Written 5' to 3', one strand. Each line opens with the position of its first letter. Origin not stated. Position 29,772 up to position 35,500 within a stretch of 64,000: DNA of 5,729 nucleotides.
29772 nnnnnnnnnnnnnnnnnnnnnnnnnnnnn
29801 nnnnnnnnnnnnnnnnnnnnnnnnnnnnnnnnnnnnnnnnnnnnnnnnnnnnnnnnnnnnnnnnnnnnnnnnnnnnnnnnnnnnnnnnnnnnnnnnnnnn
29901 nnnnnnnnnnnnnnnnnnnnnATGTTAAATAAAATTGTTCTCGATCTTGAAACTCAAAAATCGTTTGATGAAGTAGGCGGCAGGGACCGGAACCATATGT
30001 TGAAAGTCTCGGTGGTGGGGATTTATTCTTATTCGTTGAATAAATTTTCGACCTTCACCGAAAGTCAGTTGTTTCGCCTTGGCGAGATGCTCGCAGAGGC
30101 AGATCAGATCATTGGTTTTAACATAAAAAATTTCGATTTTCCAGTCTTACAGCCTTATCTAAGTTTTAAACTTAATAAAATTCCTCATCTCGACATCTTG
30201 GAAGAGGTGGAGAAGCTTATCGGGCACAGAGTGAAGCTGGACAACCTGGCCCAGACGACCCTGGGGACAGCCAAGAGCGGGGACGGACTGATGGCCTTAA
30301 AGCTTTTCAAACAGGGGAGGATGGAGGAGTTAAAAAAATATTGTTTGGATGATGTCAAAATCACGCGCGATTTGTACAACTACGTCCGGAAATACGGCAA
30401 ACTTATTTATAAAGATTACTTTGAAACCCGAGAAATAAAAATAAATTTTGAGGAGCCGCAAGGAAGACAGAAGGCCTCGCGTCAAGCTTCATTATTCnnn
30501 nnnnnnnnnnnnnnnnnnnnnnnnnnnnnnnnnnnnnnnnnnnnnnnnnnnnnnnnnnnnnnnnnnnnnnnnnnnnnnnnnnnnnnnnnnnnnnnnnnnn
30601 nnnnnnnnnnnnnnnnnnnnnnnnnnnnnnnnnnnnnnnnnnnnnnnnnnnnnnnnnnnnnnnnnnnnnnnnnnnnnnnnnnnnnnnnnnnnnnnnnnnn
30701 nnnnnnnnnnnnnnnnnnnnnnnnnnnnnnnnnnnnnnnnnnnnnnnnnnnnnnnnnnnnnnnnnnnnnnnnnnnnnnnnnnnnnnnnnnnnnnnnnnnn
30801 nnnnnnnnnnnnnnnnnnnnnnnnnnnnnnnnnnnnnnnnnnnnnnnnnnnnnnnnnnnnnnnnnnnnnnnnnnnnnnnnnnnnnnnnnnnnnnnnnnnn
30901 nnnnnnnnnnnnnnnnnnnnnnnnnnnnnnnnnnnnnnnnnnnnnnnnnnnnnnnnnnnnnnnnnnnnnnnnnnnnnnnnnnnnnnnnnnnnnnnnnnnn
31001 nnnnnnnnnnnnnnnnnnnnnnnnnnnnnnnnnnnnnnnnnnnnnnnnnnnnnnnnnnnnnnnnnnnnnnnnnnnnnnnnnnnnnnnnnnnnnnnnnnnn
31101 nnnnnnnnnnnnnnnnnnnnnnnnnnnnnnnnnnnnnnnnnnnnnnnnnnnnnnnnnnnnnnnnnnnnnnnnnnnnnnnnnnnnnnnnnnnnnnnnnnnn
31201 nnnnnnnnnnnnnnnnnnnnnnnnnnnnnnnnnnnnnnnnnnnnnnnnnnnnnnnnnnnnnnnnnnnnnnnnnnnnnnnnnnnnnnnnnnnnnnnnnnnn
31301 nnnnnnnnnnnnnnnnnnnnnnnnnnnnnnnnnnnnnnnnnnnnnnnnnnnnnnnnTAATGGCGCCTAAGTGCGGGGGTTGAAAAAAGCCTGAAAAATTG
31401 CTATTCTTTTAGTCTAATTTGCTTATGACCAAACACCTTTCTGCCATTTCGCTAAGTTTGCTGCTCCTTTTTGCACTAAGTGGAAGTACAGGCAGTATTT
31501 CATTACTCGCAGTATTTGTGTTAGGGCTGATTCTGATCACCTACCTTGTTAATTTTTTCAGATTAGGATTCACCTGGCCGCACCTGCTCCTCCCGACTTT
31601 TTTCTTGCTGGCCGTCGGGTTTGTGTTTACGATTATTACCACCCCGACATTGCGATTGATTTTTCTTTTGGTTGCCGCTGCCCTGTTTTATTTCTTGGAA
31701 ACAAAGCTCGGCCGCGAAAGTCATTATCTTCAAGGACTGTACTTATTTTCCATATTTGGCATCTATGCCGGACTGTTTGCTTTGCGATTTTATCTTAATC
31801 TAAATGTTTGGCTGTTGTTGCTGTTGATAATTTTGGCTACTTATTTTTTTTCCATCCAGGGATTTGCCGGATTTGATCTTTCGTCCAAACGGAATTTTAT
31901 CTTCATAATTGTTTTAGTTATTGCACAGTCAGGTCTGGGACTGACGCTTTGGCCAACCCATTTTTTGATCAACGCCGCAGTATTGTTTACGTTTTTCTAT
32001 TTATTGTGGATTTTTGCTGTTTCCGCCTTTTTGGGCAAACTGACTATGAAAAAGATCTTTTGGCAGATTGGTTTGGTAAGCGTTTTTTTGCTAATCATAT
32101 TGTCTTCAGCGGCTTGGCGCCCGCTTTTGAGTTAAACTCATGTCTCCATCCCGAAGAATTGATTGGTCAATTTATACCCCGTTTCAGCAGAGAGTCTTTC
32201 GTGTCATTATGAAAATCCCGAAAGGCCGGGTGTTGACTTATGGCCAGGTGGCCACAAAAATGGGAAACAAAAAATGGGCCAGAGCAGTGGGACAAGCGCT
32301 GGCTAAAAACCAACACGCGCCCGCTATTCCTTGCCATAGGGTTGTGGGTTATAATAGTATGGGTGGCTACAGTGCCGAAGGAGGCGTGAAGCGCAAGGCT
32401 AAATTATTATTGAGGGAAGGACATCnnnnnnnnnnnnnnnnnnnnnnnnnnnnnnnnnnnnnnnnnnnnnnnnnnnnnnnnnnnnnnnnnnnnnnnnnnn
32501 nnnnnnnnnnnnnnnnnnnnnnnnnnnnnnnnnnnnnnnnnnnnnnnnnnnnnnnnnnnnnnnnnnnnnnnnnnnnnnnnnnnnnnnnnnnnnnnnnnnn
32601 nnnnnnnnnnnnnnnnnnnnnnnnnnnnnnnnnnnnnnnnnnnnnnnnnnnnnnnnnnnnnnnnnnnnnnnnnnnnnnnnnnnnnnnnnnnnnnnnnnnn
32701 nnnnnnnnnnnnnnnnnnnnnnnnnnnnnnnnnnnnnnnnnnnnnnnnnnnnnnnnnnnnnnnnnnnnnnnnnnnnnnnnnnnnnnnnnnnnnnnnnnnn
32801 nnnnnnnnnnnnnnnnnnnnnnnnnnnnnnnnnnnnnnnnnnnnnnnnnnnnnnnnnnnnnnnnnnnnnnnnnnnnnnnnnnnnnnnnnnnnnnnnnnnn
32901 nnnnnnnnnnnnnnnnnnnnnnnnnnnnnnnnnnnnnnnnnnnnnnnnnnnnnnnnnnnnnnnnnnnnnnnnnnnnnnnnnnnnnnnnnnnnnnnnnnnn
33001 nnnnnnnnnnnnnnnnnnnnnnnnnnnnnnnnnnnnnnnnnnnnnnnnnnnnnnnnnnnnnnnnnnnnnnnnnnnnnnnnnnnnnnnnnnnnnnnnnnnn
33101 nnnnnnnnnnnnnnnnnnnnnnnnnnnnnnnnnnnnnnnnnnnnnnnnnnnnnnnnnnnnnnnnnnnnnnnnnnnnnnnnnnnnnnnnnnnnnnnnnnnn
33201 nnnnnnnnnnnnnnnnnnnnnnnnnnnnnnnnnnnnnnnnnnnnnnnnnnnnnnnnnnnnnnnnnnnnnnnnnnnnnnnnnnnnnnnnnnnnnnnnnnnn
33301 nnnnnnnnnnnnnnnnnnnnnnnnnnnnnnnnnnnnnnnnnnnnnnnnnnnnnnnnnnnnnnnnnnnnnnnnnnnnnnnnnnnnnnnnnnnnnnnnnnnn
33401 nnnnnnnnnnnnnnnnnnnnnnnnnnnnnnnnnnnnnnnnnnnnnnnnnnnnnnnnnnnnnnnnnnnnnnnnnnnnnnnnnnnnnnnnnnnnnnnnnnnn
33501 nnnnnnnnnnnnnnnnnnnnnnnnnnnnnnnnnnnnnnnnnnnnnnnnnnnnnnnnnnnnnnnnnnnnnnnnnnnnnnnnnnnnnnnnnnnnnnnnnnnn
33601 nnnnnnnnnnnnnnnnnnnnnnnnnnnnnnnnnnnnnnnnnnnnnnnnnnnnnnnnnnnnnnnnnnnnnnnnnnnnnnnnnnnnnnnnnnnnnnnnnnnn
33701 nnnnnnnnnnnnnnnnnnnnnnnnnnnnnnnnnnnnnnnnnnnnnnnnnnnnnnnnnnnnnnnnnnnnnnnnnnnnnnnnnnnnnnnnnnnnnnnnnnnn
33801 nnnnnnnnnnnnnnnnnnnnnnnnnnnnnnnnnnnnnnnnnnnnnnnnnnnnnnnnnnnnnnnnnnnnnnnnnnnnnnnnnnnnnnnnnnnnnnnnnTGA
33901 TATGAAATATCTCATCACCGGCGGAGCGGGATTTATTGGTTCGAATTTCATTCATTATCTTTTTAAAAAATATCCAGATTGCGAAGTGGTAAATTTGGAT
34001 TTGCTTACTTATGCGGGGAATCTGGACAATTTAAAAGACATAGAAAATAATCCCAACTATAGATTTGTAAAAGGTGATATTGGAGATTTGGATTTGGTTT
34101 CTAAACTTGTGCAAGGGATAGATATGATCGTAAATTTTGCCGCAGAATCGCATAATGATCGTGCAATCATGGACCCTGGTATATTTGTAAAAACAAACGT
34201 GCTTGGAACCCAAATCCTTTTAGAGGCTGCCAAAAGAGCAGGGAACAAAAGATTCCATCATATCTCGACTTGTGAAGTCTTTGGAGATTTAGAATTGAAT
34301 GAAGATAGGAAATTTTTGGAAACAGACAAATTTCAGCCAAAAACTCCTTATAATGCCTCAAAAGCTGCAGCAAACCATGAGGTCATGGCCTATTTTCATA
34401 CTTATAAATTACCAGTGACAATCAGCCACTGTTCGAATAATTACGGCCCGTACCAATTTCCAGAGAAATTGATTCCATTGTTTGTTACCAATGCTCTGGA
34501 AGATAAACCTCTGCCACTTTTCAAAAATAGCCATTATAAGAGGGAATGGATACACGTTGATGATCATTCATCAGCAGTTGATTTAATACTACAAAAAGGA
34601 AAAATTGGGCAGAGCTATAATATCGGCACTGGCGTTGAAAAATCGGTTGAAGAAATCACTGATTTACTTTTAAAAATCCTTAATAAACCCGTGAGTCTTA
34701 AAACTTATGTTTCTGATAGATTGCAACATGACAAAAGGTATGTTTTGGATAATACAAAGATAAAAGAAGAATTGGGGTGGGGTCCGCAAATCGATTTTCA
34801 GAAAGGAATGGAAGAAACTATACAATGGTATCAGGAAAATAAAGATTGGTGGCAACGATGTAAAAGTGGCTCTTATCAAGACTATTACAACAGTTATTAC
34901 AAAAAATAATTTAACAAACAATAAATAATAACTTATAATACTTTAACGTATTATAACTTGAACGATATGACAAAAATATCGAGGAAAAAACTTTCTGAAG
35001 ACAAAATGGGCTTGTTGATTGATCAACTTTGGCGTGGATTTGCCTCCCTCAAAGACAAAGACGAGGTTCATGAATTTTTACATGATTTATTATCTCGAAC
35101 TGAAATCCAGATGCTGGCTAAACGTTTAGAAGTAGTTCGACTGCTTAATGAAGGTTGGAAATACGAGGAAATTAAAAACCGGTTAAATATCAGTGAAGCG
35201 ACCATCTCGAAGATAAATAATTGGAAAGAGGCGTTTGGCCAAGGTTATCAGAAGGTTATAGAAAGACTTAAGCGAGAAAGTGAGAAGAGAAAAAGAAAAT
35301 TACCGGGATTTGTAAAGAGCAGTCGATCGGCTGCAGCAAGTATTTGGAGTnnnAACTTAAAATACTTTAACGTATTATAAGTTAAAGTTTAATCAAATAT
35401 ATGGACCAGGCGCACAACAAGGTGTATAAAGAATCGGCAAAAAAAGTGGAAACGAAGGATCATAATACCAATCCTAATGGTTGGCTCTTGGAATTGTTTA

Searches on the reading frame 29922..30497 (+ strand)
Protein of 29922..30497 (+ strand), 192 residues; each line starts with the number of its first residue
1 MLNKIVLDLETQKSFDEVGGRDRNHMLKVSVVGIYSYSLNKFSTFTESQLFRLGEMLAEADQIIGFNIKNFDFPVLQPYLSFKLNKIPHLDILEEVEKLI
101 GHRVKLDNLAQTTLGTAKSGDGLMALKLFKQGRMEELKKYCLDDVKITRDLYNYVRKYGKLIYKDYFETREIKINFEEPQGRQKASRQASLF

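Call 20: search_protein_families(library=pfam, proteins=[window:29922-30497:+], max_evalue=0.001)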
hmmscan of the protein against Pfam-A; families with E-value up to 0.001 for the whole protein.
window:29922-30497:+ (192 aa): 3 families
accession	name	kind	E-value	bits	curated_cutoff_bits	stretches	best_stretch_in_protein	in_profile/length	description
PF13482.12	RNase_H_2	-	8.7e-10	39.2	22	1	47-155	44-164/165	RNase_H superfamily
PF01612.26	DNA_pol_A_exo1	-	3.5e-06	27.4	23.6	1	35-157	51-170/173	3'-5' exonuclease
PF10108.15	DNA_pol_B_exo2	-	3.9e-06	27.1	24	0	89-156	105-174/213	Predicted 3'-5' exonuclease related to the exonuclease domain of PolB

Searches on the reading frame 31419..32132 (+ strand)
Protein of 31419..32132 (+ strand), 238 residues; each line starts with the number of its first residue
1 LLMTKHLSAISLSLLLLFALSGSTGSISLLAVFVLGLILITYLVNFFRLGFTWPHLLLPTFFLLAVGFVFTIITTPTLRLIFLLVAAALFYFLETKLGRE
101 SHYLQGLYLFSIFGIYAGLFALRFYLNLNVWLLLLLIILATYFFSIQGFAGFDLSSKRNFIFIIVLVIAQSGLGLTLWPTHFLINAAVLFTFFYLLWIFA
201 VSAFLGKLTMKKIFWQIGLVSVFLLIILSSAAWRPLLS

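Call 20: search_protein_families(library=pfam, proteins=[window:31419-32132:+], max_evalue=0.001)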
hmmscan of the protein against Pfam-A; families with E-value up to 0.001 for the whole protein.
window:31419-32132:+ (238 aa): 0 families

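Call 76: search_solved_structures(query=A5, max_evalue=1)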
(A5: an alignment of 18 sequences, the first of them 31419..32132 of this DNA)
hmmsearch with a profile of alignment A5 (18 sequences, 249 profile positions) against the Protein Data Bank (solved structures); distinct sequences matched with E-value up to 1: 2.
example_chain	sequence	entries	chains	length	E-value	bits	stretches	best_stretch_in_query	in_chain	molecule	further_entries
6m0r_M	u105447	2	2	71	0.22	14.2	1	140-192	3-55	V-type proton ATPase subunit e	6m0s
5vox_c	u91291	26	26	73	0.24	14.1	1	140-192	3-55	V-type proton ATPase subunit e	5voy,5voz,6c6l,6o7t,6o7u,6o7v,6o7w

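Call 77: search_protein_families(library=pfam, alignment_id=A5, max_evalue=0.1)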
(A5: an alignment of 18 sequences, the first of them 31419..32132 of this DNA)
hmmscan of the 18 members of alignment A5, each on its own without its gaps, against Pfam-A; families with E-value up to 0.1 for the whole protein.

A. member 1, window:31419-32132:+ (238 aa): 0 families

B. families by the number of members that match (of 18 scanned): 3 families
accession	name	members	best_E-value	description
PF18900.5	DUF5656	9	7e-05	Protein of unknown function (DUF5656)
PF05493.18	ATP_synt_H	1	0.04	ATP synthase subunit H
PF19727.4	DUF6219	1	0.051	Family of unknown function (DUF6219)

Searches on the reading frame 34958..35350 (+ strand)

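Call 20: search_protein_families(library=pfam, proteins=[window:34958-35350:+], max_evalue=0.001)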
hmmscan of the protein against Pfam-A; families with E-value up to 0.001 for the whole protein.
window:34958-35350:+ (131 aa): 2 families
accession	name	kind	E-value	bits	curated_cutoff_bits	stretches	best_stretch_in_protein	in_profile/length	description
PF01371.25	Trp_repressor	-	5.5e-17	62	27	1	22-104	4-87/88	Trp repressor protein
PF13384.12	HTH_23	-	0.00013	22.1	24.6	1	54-90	5-42/50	Homeodomain-like domain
